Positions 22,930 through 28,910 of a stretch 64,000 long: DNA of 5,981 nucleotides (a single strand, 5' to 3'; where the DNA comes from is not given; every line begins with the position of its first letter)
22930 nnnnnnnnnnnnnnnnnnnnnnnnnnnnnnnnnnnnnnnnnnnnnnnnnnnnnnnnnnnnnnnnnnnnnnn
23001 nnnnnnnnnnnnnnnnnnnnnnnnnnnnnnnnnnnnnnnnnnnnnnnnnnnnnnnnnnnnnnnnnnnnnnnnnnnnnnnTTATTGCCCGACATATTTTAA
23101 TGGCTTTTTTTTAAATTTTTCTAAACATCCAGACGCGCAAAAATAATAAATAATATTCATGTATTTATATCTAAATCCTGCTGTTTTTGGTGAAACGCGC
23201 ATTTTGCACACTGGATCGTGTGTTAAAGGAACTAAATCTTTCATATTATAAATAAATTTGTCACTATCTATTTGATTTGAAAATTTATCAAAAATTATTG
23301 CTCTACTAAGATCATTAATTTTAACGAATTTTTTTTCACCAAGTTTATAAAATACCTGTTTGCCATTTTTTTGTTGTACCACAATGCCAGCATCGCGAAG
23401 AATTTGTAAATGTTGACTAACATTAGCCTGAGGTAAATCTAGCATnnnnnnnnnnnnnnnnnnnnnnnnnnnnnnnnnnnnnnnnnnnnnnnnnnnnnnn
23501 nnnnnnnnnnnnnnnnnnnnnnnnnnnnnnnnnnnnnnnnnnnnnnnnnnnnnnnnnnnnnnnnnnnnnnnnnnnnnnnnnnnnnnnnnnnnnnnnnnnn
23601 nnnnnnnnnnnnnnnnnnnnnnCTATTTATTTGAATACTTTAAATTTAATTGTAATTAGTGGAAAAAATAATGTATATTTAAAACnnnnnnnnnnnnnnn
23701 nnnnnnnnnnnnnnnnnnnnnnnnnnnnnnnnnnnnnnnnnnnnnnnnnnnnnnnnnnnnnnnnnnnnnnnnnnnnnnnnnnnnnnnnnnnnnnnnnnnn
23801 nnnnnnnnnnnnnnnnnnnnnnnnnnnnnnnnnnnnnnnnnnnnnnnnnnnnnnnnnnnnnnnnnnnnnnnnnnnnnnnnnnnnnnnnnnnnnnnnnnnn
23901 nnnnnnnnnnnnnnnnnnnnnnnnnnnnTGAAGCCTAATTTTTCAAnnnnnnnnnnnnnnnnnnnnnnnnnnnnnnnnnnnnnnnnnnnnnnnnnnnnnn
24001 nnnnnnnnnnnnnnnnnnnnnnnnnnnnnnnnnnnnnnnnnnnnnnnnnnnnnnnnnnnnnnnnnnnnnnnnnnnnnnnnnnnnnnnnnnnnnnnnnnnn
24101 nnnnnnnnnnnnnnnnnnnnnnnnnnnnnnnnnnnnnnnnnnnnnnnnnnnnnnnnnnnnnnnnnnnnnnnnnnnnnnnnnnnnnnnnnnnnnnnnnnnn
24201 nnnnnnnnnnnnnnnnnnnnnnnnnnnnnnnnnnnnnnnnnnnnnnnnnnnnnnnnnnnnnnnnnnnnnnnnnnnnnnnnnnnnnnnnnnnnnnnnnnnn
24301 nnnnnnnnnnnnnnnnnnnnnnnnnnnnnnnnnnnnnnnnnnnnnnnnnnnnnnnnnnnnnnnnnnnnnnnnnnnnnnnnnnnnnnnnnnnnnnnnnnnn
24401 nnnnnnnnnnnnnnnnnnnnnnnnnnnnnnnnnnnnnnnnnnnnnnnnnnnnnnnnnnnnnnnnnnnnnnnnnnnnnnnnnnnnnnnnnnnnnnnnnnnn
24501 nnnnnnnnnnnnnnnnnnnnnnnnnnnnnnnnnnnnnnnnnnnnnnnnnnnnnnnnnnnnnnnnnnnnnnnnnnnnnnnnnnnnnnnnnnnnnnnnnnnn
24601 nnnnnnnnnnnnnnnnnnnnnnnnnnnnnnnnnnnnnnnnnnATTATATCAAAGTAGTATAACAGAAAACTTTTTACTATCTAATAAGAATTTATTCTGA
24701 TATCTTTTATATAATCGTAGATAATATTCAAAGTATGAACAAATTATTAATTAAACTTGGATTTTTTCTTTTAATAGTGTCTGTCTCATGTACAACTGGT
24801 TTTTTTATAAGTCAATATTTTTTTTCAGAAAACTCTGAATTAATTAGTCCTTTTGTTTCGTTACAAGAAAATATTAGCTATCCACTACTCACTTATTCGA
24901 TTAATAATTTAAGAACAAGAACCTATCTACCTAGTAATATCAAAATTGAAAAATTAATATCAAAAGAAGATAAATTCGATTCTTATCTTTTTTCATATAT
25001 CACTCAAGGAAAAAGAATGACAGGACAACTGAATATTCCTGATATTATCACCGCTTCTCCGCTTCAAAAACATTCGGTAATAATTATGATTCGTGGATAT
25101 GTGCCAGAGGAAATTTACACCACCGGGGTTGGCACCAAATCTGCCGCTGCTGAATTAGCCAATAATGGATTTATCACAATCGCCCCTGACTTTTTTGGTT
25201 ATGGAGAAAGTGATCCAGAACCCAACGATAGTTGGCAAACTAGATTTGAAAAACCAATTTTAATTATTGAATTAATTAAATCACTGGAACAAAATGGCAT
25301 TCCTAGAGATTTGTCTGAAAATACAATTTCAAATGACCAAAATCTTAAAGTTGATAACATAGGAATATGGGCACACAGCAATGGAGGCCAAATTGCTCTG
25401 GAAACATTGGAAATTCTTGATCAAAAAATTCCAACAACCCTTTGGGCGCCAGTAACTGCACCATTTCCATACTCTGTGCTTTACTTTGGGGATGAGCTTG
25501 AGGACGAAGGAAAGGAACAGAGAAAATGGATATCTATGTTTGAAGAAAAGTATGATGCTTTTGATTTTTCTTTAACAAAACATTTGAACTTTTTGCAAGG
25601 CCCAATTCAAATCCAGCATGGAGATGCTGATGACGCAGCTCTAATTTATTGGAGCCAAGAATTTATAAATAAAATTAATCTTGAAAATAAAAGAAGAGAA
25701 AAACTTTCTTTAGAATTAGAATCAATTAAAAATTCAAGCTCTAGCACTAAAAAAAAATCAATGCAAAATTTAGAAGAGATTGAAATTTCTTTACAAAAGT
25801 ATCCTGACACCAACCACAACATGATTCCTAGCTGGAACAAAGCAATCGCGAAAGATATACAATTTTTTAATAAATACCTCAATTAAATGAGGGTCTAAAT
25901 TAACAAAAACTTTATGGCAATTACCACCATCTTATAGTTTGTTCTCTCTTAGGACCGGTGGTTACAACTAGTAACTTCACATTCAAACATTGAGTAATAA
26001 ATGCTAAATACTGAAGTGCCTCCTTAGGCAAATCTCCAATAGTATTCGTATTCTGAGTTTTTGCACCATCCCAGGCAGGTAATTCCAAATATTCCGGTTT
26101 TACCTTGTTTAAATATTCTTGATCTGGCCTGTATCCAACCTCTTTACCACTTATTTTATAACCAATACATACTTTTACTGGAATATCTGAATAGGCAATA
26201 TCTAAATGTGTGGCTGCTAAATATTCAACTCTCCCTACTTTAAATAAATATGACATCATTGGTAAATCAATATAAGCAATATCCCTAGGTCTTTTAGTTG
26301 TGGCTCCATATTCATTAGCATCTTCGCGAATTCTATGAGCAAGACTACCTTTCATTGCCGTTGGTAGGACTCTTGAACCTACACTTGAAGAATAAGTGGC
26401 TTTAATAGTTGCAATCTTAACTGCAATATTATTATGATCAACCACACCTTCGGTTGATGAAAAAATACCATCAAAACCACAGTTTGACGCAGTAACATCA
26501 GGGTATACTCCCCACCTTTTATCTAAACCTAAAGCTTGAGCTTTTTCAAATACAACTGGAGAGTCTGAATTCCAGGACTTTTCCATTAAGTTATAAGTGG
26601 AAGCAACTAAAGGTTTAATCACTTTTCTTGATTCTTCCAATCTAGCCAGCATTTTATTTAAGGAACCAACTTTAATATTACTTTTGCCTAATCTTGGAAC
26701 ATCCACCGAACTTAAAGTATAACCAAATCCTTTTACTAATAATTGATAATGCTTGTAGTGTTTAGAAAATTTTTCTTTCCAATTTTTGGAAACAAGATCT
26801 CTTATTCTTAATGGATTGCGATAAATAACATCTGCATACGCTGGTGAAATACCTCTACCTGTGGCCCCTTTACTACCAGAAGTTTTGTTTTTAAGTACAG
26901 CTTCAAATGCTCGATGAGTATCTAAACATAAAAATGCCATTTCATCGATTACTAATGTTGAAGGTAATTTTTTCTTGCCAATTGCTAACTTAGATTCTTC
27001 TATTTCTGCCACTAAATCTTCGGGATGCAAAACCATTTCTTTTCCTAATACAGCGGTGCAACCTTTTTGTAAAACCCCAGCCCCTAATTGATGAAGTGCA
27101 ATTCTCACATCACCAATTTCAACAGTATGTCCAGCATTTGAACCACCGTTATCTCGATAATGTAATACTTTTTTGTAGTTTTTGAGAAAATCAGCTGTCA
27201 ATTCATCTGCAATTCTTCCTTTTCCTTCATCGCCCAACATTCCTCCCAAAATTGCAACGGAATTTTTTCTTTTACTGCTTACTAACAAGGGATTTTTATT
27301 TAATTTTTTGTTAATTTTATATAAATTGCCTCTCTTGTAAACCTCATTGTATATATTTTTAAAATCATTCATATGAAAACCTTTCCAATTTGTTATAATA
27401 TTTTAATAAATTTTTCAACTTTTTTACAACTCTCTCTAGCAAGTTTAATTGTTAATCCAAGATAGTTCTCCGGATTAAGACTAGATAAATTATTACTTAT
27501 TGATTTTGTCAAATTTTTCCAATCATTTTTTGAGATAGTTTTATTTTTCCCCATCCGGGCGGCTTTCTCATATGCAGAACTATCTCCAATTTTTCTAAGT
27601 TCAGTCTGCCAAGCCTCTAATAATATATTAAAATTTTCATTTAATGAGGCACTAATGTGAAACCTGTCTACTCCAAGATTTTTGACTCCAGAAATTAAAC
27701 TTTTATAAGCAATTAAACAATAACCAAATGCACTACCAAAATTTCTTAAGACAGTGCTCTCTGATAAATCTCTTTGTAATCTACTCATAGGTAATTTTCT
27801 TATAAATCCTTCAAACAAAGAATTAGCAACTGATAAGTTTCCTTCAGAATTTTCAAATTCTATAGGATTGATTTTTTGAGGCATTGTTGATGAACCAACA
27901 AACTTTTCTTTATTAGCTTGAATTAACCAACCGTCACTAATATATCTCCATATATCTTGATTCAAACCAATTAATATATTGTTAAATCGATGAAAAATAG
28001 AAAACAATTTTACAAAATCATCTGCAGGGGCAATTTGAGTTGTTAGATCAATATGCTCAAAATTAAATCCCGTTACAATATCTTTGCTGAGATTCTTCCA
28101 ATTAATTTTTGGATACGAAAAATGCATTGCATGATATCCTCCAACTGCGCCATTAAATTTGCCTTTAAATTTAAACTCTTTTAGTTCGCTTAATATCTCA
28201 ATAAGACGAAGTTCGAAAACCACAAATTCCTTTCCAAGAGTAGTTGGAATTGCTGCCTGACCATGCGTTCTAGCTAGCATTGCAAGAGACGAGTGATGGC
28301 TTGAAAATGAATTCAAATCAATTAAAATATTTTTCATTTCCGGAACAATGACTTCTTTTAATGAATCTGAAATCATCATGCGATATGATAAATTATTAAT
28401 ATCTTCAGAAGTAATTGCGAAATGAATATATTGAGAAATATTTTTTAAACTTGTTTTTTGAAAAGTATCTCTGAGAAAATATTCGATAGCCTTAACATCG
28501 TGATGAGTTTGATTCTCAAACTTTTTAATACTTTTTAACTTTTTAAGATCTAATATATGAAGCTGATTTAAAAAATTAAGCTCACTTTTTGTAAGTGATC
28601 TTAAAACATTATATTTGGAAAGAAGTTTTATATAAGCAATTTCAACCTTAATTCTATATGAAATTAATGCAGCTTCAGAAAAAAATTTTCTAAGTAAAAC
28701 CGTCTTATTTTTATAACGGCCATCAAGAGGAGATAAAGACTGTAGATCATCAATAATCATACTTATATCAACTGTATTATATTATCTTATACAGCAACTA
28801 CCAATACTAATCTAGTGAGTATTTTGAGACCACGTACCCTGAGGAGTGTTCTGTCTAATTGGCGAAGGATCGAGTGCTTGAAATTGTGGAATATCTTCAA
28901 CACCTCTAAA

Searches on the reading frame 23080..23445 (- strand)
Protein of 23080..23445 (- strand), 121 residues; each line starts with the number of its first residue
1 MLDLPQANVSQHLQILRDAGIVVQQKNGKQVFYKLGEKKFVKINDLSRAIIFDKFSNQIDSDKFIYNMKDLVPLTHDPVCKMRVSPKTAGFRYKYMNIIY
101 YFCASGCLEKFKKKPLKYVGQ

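Call 27: search_protein_families(library=pfam, proteins=[window:23080-23445:-], max_evalue=0.001)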
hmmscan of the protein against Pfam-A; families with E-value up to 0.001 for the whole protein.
window:23080-23445:- (121 aa): 4 families
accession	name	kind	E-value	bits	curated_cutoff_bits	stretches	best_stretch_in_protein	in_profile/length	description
PF04945.19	YHS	-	1.1e-11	45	30.3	1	77-121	3-46/47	YHS domain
PF01022.26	HTH_5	-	6.6e-06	26.4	22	1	2-22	25-45/47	Bacterial regulatory protein, arsR family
PF12840.13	HTH_20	-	7.6e-05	23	27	1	2-24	28-50/51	Helix-turn-helix domain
PF08394.17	Arc_trans_TRASH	-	0.00059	20.3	27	1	93-114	17-38/43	Archaeal TRASH domain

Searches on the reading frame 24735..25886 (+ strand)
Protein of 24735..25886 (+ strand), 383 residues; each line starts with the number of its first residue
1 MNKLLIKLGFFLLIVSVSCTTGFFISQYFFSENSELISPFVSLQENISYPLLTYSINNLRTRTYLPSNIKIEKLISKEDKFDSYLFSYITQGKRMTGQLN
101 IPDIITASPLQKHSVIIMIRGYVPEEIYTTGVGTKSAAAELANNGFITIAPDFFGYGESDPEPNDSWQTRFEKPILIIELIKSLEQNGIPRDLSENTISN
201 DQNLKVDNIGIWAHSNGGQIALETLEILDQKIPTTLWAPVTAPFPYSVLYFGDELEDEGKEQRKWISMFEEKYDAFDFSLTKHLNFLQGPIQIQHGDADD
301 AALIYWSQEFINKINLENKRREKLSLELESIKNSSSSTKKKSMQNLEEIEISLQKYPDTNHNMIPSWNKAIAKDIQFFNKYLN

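Call 28: search_protein_families(library=pfam, proteins=[window:24735-25886:+], max_evalue=0.001)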
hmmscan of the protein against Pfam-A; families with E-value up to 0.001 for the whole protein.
window:24735-25886:+ (383 aa): 2 families
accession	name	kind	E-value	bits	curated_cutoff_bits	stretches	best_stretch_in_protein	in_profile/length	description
PF00561.26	Abhydrolase_1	-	1.3e-05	25.5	25.8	1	139-232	21-94/245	alpha/beta hydrolase fold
PF12146.15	Hydrolase_4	-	0.0004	20.2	27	0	137-225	23-94/239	Serine aminopeptidase, S33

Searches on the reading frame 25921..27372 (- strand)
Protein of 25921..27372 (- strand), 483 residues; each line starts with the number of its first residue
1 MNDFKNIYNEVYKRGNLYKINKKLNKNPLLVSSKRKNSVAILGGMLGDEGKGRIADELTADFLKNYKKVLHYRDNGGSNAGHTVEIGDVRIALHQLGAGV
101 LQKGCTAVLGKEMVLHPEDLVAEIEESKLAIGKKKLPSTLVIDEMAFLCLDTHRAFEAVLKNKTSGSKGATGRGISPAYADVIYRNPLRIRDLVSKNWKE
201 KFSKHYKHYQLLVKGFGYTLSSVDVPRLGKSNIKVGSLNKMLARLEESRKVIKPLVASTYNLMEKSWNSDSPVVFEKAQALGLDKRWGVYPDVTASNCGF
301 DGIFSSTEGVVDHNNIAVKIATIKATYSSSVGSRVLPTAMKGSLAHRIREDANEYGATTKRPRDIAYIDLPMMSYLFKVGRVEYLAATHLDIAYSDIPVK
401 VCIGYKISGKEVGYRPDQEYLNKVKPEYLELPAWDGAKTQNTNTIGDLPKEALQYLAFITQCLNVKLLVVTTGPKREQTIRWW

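Call 28: search_protein_families(library=pfam, proteins=[window:25921-27372:-], max_evalue=0.001)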
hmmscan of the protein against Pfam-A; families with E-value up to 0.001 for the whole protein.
window:25921-27372:- (483 aa): 1 family
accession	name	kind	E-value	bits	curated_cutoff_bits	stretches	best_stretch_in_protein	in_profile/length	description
PF00709.27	Adenylsucc_synt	-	1.7e-90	304.2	27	1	41-480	2-416/416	Adenylosuccinate synthetase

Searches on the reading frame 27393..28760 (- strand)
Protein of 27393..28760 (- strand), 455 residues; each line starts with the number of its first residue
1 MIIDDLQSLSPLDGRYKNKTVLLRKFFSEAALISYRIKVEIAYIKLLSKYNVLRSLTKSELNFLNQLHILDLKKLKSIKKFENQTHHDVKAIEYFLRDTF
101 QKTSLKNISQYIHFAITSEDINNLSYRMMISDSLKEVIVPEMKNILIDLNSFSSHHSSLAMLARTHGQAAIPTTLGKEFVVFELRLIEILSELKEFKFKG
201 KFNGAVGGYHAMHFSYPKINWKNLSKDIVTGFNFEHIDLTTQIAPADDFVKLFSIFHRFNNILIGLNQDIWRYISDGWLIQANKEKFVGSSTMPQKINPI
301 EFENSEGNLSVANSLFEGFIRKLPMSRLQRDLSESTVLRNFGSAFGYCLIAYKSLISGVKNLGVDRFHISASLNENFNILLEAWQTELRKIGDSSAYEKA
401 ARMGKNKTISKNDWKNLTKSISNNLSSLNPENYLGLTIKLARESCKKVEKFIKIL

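Call 28: search_protein_families(library=pfam, proteins=[window:27393-28760:-], max_evalue=0.001)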
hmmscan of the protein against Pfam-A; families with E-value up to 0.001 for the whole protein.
window:27393-28760:- (455 aa): 2 families
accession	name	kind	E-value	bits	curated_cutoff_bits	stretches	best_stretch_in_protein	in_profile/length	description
PF00206.25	Lyase_1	-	2.8e-39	135.8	27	1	14-307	1-305/312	Lyase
PF08328.16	ASL_C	-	6.9e-26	91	35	1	326-433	1-114/115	Adenylosuccinate lyase C-terminal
